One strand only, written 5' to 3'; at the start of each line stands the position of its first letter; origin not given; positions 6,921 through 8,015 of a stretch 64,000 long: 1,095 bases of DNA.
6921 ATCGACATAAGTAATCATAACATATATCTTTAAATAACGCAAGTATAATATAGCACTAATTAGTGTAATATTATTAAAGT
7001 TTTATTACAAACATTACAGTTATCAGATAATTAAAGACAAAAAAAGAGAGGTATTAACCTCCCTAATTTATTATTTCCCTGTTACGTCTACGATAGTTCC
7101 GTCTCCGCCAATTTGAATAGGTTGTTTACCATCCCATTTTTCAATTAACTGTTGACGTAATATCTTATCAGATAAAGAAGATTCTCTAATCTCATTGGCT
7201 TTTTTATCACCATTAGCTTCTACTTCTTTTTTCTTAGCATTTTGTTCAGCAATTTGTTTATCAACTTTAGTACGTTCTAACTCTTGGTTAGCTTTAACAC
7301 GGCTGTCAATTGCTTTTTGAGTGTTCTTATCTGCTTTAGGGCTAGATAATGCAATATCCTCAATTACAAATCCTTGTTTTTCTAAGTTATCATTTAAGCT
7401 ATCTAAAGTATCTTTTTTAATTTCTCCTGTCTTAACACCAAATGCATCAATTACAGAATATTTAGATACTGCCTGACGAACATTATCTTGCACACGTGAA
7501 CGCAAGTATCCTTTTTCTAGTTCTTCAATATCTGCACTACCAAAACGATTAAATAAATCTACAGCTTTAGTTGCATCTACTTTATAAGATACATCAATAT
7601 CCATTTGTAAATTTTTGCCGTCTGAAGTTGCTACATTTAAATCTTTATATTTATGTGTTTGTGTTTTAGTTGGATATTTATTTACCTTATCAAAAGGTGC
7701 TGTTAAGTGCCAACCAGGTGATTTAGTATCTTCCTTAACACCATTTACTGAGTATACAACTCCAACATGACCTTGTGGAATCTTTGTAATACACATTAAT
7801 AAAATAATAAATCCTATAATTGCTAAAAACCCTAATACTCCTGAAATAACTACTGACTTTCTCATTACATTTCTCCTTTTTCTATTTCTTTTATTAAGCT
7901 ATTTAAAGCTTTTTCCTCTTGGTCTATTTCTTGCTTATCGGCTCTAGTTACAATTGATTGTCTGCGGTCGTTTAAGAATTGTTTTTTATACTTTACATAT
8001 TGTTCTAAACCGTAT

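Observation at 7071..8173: SPFH (stomatin/flotillin-like) gene translationally coupled to a small TM gene, directly upstream of holin-endolysin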

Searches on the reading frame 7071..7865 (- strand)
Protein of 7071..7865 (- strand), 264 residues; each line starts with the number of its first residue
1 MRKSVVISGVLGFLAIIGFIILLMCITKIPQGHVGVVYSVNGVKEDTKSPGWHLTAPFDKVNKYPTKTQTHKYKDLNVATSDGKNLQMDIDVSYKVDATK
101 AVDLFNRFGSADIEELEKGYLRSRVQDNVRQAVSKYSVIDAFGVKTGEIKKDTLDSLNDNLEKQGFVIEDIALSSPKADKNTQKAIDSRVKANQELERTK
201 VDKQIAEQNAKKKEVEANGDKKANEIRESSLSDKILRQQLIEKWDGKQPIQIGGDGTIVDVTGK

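Call 3: search_protein_families(library=pfam, proteins=[window:7071-7865:-], max_evalue=0.01)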
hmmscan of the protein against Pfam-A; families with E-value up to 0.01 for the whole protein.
window:7071-7865:- (264 aa): 1 family
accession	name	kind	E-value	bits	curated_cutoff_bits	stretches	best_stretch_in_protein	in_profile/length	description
PF01145.31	Band_7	-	2e-32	113.1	23.6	1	28-208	2-174/176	SPFH domain / Band 7 family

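Call 6: search_protein_families(library=phrogs, proteins=[window:7071-7865:-], max_evalue=0.01)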
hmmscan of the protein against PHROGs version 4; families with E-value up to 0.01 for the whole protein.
window:7071-7865:- (264 aa): 2 families
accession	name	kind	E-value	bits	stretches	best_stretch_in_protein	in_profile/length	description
phrog_200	-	other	2.2e-90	304.5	1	1-259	76-357/379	lipoprotein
phrog_11908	-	unknown function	0.00039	20.3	1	1-117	1-117/430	-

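Call 7: search_protein_families(library=ncbifam, proteins=[window:7071-7865:-], max_evalue=0.01)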
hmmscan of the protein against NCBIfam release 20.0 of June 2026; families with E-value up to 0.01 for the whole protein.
window:7071-7865:- (264 aa): 2 families
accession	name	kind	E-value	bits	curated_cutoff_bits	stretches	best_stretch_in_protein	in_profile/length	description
TIGR01932.1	hflC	equivalog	3.9e-08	32.5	134.4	1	14-187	9-182/318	protease modulator HflC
NF001688.0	PRK00448.1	equivalog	0.00088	16.9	873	1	40-230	30-218/1445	PolC-type DNA polymerase III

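Call 9: search_protein_families(library=padloc, proteins=[window:7071-7865:-], max_evalue=0.1)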
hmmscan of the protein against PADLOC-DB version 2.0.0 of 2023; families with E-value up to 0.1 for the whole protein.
window:7071-7865:- (264 aa): 0 families

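Call 10: search_solved_structures(query=window:7071-7865:-, max_evalue=0.01, show_alignments=1)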
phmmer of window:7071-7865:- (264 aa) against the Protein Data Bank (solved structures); distinct sequences matched with E-value up to 0.01: 15.
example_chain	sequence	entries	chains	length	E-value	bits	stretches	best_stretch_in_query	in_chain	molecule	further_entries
9vvj_A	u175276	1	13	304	2.3e-09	40.4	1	8-245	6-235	Erlin-1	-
9o9u_A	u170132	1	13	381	3.3e-09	39.9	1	6-244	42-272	Erlin-1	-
9vvj_a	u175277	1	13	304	8e-09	38.6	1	22-238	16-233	Erlin-2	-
9o9u_a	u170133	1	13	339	9.8e-09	38.3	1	21-238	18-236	Erlin-2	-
9vvg_a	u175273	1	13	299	1.1e-08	38.2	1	22-238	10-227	Erlin-2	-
8rrh_A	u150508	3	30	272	1.4e-08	37.8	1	14-232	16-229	Prohibitin 1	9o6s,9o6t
9vvg_A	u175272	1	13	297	1.5e-08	37.7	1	20-245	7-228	Erlin-1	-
9unl_E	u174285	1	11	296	1.8e-08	37.4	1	14-232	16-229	Prohibitin 1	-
9o9z_A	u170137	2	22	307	2.1e-08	37.2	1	14-232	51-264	Prohibitin 1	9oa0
9we7_B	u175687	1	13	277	3.4e-08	36.5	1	26-238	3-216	Erlin-2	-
9wff_Y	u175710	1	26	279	3.5e-08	36.5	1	26-238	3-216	Erlin-2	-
9we7_A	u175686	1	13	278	2.5e-07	33.8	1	26-245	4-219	Erlin-1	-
8rrh_B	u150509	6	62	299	3.7e-05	26.6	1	28-232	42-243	Prohibitin-2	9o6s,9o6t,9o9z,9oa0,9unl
9urz_B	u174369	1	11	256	0.001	21.9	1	17-228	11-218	Prohibitin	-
9urz_D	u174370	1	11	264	0.0051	19.6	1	21-229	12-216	Prohibitin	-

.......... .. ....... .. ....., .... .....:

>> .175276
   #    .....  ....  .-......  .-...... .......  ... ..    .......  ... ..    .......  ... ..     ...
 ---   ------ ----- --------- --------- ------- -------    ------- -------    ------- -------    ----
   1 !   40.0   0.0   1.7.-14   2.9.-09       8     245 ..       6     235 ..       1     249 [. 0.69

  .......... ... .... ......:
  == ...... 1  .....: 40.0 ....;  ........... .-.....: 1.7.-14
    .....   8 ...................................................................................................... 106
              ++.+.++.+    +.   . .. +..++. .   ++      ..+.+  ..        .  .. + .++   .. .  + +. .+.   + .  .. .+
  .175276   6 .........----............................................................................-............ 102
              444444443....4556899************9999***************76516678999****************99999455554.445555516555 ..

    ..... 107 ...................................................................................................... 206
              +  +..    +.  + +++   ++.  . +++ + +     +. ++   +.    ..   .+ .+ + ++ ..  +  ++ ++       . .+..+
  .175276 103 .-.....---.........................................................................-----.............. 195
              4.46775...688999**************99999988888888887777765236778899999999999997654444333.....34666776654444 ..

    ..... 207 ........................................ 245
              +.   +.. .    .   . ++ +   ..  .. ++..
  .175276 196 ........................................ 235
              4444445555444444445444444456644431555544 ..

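Call 21: search_dna_similar(query=window:7071-7865:-, collection=phages, mode=protein, rows=spread, max_rows=50, max_evalue=0.001)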
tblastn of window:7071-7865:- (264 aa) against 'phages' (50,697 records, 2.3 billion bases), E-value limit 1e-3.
Records with a match: 795; places in all: 798; records where one place covers at least 80% of the query: 712.
Best place of each record, by identity: >=99% 69; 95-99% 7; 90-95% 37; 80-90% 111; 60-80% 48; <60% 523.
By first word of the organism name: Staphylococcus 273; Pseudomonas 66; Bacillus 54; Enterococcus 53; Erwinia 49; Klebsiella 41; Escherichia 33; Burkholderia 31; Caulobacter 26; Streptococcus 18; and 51 more.
By host as written in the record: - 94; Staphylococcus aureus 82; Staphylococcus sp. 33; Pseudomonas aeruginosa 21; Erwinia amylovora 17; Klebsiella pneumoniae 16; Prevotella sp. 15; Escherichia coli 15; and 249 more.
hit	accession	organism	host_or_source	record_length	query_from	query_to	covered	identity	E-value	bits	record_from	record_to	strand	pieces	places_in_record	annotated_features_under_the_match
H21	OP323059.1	Staphylococcus phage vB_ScaM-V1SC01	Staphylococcus capitis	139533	1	264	100%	100.0%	7e-162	502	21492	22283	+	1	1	hypothetical protein (x2)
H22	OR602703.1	Staphylococcus phage vB_SauM-V1SA15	Staphylococcus aureus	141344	1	264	100%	100.0%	7e-162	502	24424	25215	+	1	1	hypothetical protein | MbpV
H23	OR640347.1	Staphylococcus phage vB_SauM-T-SE-E2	Staphylococcus sp.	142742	1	264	100%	100.0%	7e-162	502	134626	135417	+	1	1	hypothetical protein | MbpV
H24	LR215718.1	Staphylococcus phage Stab20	-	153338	1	264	100%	100.0%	7e-162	502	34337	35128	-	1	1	g075c: putative membrane protein | g076c: putative membrane protein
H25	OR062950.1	Staphylococcus phage 357Saur119PP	Staphylococcus aureus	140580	1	264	100%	99.2%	2e-160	498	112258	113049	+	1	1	SPFH domain-band 7 family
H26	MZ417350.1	Staphylococcus phage PG-2021_8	Staphylococcus equorum C5824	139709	1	264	100%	93.9%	7e-154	479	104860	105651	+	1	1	record has no annotation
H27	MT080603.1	Staphylococcus phage vB_SauM_EW9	Staphylococcus carnosus TM300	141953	1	264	100%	90.5%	3e-148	463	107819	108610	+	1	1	record has no annotation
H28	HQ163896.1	Staphylococcus aureus bacteriophage Sb-1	Staphylococcus aureus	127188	1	261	99%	87.7%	2e-142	447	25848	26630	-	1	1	orf051: conserved hypothetical protein | orf052: conserved hypothetical protein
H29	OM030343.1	Staphylococcus phage vB_SaS_GE1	Staphylococcus sp.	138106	1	261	99%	87.7%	2e-142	447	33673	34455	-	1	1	hypothetical protein (x2)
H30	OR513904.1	Staphylococcus phage vB_SauH-Ge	Staphylococcus aureus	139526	1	261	99%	87.7%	2e-142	447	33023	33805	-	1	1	hypothetical protein (x2)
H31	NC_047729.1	Staphylococcus phage IME-SA1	Staphylococcus aureus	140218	1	261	99%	87.7%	2e-142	447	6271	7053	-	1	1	hypothetical protein (x2)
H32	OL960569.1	Staphylococcus phage APTC_SA_12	Staphylococcus aureus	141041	1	261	99%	87.7%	2e-142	447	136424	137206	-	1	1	hypothetical protein (x2)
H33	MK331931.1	Staphylococcus phage Sa30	-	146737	1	261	99%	87.7%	2e-142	447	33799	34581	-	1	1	hypothetical protein (x2)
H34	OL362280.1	Staphylococcus phage SA4_Green-2022a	Staphylococcus aureus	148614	1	261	99%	87.7%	2e-142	447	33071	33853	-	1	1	hypothetical protein (x2)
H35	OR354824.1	Staphylococcus phage S-CoN_Ph1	Staphylococcus sp.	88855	24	258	89%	75.3%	1e-116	373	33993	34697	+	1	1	lipoprotein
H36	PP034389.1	Staphylococcus phage CF9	Staphylococcus epidermidis PJI isolate 9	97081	24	258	89%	75.3%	1e-116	372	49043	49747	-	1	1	prohibitin family protein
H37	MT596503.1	Staphylococcus phage vB_SepM_BE06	Staphylococcus epidermidis F12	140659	24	264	91%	71.9%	6e-112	359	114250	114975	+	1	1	hypothetical protein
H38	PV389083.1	Mammaliicoccus phage phi6255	Mammaliicoccus sciuri IVB6255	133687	1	263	100%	57.2%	2e-89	295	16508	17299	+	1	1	lipoprotein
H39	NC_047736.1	Bacillus phage B5S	Bacillus cereus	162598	24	256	88%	35.9%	3e-39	150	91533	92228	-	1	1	putative band 7 protein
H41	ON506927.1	Enterococcus phage TJE1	Enterococcus faecium strain UCH1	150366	28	239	80%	34.6%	2e-34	136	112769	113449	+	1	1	hypothetical protein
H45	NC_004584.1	Streptococcus phage 315.1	Streptococcus pyogenes MGAS315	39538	25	237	81%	31.4%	2e-22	101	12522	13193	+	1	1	hypothetical protein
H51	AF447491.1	Burkholderia phage phiE125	-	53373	29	255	86%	26.1%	1e-17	88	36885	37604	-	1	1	43: gp43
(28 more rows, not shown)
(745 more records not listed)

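Call 23: get_annotated_region(hit=H37, flank=4000)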
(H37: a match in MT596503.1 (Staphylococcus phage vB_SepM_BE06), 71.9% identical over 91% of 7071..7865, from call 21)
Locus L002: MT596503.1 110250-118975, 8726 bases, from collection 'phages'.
description: Staphylococcus virus BESEP6, complete genome.
organism: Staphylococcus phage vB_SepM_BE06 (NCBI taxid 2750278)
taxonomy: Viruses; Duplodnaviria; Heunggongvirae; Uroviricota; Caudoviricetes; Herelleviridae; Twortvirinae; Sepunavirus
host: Staphylococcus epidermidis F12; source: -; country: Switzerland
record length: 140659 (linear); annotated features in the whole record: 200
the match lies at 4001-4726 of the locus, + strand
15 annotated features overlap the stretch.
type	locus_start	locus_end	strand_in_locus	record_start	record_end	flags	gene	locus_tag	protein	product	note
CDS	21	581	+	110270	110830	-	-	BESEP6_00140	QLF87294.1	hypothetical protein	-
CDS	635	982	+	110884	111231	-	-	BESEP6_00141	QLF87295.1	hypothetical protein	-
CDS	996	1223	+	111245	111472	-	-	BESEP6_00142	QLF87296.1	hypothetical protein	-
CDS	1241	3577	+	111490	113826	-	-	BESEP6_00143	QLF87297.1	RNA ligase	-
CDS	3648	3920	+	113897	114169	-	-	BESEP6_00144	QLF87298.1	hypothetical protein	-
CDS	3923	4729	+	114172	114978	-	-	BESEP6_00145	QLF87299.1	hypothetical protein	-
CDS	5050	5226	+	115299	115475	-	-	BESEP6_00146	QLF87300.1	hypothetical protein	-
CDS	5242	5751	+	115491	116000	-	-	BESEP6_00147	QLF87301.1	hypothetical protein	-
CDS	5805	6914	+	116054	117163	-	-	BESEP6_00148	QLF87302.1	hypothetical protein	-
CDS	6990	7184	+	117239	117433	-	-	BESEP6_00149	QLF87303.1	hypothetical protein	-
CDS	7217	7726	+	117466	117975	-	-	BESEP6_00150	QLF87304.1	hypothetical protein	-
CDS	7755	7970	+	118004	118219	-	-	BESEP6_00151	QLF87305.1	hypothetical protein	-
CDS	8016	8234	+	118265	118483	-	-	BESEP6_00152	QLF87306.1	hypothetical protein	-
CDS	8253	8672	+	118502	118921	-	-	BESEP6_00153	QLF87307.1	hypothetical protein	-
CDS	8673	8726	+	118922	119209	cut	-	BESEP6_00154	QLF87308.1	hypothetical protein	-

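Call 24: get_annotated_region(hit=H36, flank=4000)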
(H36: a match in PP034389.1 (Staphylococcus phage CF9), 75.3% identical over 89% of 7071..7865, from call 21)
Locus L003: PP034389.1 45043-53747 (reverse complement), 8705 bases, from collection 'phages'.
description: Staphylococcus phage CF9, complete genome.
organism: Staphylococcus phage CF9 (NCBI taxid 3113741)
taxonomy: Viruses; Duplodnaviria; Heunggongvirae; Uroviricota; Caudoviricetes; Sextaecvirus
host: Staphylococcus epidermidis PJI isolate 9; source: untreated Finham sewage; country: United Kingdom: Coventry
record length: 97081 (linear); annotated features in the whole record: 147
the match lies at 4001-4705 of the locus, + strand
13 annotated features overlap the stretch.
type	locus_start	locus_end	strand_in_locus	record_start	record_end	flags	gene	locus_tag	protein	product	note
CDS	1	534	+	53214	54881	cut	-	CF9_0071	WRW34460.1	DNA polymerase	-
CDS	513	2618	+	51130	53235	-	-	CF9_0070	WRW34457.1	DNA polymerase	-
CDS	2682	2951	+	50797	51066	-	-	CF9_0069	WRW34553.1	hypothetical protein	-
CDS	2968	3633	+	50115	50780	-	-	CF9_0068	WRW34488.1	hypothetical protein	-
CDS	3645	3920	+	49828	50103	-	-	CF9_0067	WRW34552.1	membrane protein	-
CDS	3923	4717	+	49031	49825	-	-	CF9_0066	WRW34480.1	prohibitin family protein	-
CDS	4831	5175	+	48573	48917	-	-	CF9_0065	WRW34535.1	hypothetical protein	-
CDS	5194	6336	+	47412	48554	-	-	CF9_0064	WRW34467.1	hypothetical protein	-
CDS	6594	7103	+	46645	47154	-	-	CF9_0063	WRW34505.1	hypothetical protein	-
CDS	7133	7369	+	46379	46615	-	-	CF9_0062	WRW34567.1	hypothetical protein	-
CDS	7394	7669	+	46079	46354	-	-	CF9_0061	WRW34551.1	hypothetical protein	-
CDS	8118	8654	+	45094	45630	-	-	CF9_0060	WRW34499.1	hypothetical protein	-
CDS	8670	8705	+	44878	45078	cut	-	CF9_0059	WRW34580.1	hypothetical protein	-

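Call 25: get_annotated_region(hit=H38, flank=4000)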
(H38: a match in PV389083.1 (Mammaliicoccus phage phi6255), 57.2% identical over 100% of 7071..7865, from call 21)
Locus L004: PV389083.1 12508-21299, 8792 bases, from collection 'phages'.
description: Mammaliicoccus phage phi6255, complete genome.
organism: Mammaliicoccus phage phi6255 (NCBI taxid 3414232)
taxonomy: Viruses
host: Mammaliicoccus sciuri IVB6255; source: induction of prophage; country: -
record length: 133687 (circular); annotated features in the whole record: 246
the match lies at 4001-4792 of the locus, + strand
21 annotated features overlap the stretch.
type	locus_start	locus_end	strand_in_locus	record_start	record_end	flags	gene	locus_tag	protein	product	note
CDS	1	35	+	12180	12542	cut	-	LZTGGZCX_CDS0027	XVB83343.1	hypothetical protein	-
CDS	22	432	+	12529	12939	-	-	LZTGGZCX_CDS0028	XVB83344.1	hypothetical protein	-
CDS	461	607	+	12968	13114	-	-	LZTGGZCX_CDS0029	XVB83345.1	hypothetical protein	-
CDS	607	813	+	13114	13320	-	-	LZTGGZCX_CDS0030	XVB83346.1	hypothetical protein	-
CDS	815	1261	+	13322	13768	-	-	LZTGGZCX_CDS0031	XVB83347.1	hypothetical protein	-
CDS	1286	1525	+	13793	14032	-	-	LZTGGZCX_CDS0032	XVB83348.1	hypothetical protein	-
CDS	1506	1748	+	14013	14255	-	-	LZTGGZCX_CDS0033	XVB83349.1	hypothetical protein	-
CDS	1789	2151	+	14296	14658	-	-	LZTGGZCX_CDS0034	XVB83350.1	hypothetical protein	-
CDS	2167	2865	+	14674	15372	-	-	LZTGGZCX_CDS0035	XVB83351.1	hypothetical protein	-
CDS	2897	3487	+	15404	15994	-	-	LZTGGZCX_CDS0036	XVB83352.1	hypothetical protein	-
CDS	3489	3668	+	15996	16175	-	-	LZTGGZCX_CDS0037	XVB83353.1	hypothetical protein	-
CDS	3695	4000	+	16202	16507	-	-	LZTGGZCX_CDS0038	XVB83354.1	hypothetical protein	-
CDS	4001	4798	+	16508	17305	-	-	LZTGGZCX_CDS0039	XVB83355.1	lipoprotein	-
CDS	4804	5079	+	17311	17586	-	-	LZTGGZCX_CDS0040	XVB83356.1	hypothetical protein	-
CDS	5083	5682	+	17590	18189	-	-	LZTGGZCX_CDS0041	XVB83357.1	hypothetical protein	-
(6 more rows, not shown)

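Call 26: get_annotated_region(hit=H39, flank=4000)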
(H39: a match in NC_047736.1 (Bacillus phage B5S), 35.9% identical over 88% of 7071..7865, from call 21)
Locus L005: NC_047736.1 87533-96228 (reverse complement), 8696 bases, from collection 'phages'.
description: Bacillus phage B5S, complete genome.
organism: Bacillus phage B5S (NCBI taxid 1126949)
taxonomy: Viruses; Duplodnaviria; Heunggongvirae; Uroviricota; Caudoviricetes; Herelleviridae; Bastillevirinae; Bequatrovirus; Bequatrovirus B4
host: Bacillus cereus; source: -; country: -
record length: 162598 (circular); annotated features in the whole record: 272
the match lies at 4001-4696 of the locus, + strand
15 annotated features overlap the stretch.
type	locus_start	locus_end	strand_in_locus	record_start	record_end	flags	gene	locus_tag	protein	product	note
CDS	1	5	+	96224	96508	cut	-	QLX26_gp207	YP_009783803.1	hypothetical protein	-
CDS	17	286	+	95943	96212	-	-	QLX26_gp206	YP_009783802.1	putative thioredoxin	-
CDS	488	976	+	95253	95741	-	-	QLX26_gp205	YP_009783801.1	hypothetical protein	-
CDS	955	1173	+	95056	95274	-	-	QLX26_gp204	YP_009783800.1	hypothetical protein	-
CDS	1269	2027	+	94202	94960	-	-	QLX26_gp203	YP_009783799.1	hypothetical protein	-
CDS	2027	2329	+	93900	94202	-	-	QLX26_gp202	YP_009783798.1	putative DNA binding protein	-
CDS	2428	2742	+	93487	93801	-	-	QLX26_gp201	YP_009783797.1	hypothetical protein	-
CDS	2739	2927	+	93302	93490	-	-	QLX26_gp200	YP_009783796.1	hypothetical protein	-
CDS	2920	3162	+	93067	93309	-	-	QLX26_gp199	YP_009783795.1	hypothetical protein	-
CDS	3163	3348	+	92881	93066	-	-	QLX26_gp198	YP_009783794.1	hypothetical protein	-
CDS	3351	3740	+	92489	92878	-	-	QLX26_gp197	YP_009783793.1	hypothetical protein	-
CDS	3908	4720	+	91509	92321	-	-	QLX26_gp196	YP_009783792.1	putative band 7 protein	-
CDS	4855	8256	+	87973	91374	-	-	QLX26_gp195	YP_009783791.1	putative DNA polymerase 2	-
CDS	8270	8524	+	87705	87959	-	-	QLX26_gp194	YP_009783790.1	hypothetical protein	-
CDS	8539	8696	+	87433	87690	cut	-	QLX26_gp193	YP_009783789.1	hypothetical protein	-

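Call 38: get_annotated_region(hit=H45, flank=5000)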
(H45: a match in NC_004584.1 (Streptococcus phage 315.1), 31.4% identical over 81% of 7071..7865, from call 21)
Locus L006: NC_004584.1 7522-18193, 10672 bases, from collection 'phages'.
description: Streptococcus prophage 315.1, complete genome.
organism: Streptococcus phage 315.1 (NCBI taxid 198538)
taxonomy: Viruses; Duplodnaviria; Heunggongvirae; Uroviricota; Caudoviricetes
host: Streptococcus pyogenes MGAS315; source: -; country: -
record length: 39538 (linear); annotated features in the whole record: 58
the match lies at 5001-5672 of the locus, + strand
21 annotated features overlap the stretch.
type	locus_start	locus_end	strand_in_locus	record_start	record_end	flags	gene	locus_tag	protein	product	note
CDS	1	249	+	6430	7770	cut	-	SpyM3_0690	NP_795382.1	putative DNA polymerase III delta prime subunit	best non-GAS blastp hit: gb|AAL97100.1| (AE009979) putative DNA polymerase III delta prime subunit [Streptococcus ...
CDS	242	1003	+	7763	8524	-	-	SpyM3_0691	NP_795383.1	hypothetical protein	best non-GAS blastp hit: gb|AAF26603.1|AF118440_1 (AF145054) ORF4 [Streptococcus thermophilus bacteriophage 7201]; ...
CDS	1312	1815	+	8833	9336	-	-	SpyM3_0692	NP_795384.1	Similar to E. coli DnaC protein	best blastp hit: gb|AAL97102.1| (AE009979) putative phage DNA replication protein [Streptococcus pyogenes MGAS8232]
CDS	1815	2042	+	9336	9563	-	-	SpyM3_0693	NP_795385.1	hypothetical protein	best blastp hit: gb|AAL97103.1| (AE009979) hypothetical phage protein [Streptococcus pyogenes MGAS8232]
CDS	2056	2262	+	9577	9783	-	-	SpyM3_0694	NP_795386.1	hypothetical protein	best non-GAS blastp hit: emb|CAC48090.1| (AJ302074) hypothetical protein [Streptococcus pneumoniae bacteriophage MM1]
CDS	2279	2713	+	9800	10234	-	-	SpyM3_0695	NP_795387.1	hypothetical protein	best non-GAS blastp hit: emb|CAC48090.1| (AJ302074) hypothetical protein [Streptococcus pneumoniae bacteriophage MM1]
CDS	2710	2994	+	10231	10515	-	-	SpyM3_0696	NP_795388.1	hypothetical protein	best blastp hit: gb|AAL97410.1| (AE010005) hypothetical phage protein [Streptococcus pyogenes MGAS8232]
CDS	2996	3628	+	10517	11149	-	-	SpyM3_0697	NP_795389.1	hypothetical protein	best non-GAS blastp hit: emb|CAC97637.1| (AL596172) similar to phage related proteins [Listeria innocua], and ...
CDS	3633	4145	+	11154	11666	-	-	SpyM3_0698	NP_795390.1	hypothetical protein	best non-GAS blastp hit: gb|AAF63066.1|AF158600_20 (AF158600) gp178 [Streptococcus thermophilus bacteriophage Sfi11]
CDS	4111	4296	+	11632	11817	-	-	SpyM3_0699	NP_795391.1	fragment of single strand binding protein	best blastp hit: gb|AAL97110.1| (AE009980) putative single strand binding protein [Streptococcus pyogenes MGAS8232]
CDS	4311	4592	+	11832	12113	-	-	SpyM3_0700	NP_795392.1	hypothetical protein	-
CDS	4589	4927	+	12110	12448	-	-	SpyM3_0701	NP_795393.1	putaive immunity repressor protein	best non-GAS blastp hit: dbj|BAB21700.1| (AB045978) repressor [Staphylococcus aureus temperate phage phiSLT]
CDS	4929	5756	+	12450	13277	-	-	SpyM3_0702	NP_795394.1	hypothetical protein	Similar to hypothetical protein of Streptococcus pyogenes MGAS8232.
CDS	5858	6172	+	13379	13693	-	-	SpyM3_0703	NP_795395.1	putative transcriptional activator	best non-GAS blastp hit: gb|AAC39304.1| (AF022773) transcriptional activator of phage 31 late promoter [Lactococcus ...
CDS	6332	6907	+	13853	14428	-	-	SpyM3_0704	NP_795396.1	site-specific recombinase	best non-GAS blastp hit: gb|AAL96815.1| (AY082070) putative recombinase [bacteriophage phi3626]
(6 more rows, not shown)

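Call 39: get_annotated_region(hit=H41, flank=3500)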
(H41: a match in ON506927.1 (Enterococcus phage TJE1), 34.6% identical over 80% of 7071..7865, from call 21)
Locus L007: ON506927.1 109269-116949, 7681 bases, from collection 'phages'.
description: Enterococcus phage TJE1, partial genome.
organism: Enterococcus phage TJE1 (NCBI taxid 2951262)
taxonomy: Viruses; Duplodnaviria; Heunggongvirae; Uroviricota; Caudoviricetes; Herelleviridae; Brockvirinae; Schiekvirus
host: Enterococcus faecium strain UCH1; source: -; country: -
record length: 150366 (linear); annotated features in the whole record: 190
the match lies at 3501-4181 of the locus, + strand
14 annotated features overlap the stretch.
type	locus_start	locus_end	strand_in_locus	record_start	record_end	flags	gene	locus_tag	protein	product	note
CDS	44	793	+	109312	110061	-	-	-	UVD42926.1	hypothetical protein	-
CDS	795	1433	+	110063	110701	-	-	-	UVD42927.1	hypothetical protein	-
CDS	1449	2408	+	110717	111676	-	-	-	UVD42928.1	thymidylate synthase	-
CDS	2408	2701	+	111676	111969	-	-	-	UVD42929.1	hypothetical protein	-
CDS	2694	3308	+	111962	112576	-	-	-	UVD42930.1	ribonucleotide reductase of class III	-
CDS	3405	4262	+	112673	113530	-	-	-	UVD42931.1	hypothetical protein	-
CDS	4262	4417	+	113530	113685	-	-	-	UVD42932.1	hypothetical protein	-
CDS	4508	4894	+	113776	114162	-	-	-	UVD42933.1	hypothetical protein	-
CDS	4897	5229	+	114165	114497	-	-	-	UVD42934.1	hypothetical protein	-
CDS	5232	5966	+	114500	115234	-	-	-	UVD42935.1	hypothetical protein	-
CDS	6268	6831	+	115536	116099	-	-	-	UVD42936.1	hypothetical protein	-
CDS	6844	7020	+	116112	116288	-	-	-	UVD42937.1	hypothetical protein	-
CDS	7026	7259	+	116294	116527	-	-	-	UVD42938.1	hypothetical protein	-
CDS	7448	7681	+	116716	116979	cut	-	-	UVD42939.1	hypothetical protein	-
